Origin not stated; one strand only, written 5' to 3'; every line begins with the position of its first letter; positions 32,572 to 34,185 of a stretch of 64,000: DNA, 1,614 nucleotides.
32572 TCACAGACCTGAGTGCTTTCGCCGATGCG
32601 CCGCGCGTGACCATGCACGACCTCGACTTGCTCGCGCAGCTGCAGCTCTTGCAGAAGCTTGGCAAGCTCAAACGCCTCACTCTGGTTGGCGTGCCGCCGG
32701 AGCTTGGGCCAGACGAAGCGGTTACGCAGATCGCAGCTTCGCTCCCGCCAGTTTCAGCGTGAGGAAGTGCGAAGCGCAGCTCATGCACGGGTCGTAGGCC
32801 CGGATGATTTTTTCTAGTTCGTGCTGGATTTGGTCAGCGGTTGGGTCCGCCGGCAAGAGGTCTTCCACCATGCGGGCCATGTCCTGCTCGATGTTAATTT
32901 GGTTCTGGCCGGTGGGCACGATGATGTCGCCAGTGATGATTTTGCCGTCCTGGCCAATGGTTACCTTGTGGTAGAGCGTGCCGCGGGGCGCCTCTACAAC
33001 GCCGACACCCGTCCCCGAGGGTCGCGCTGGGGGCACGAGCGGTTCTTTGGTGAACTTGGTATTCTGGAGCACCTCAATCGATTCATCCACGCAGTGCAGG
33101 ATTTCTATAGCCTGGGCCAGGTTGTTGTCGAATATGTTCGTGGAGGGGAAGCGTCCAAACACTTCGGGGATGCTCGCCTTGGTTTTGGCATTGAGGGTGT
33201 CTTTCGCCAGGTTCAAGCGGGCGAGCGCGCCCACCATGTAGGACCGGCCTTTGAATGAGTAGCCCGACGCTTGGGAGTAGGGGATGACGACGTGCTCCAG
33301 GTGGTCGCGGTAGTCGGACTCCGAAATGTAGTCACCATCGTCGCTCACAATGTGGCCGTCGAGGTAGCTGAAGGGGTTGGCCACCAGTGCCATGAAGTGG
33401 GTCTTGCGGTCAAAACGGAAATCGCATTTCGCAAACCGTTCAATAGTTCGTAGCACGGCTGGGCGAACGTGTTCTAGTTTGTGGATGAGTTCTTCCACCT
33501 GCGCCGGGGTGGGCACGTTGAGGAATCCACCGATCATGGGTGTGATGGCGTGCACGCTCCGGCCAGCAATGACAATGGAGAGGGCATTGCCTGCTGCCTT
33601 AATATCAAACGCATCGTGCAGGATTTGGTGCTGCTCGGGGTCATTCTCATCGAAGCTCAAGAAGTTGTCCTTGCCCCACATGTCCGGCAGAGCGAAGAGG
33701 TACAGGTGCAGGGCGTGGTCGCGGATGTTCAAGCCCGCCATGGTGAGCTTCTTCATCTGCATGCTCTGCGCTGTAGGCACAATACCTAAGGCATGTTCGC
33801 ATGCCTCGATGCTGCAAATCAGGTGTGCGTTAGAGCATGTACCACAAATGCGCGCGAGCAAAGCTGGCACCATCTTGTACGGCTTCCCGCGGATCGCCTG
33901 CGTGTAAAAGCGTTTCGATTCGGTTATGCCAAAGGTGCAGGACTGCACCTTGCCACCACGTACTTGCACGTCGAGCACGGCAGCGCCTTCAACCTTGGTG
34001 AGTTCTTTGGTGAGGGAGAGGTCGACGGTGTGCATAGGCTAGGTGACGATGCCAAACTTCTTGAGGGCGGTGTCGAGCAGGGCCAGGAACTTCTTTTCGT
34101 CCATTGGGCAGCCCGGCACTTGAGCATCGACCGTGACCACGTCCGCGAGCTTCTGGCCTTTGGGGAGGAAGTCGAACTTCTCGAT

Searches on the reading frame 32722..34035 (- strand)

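Call 79: search_protein_families(library=pfam, proteins=[window:32722-34035:-], max_evalue=0.00001)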
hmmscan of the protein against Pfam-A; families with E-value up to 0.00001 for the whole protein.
window:32722-34035:- (437 aa): 1 family
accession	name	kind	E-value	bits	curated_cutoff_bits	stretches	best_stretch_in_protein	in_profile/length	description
PF00374.24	NiFeSe_Hases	-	7.2e-27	94.9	25.8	2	289-423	375-508/508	Nickel-dependent hydrogenase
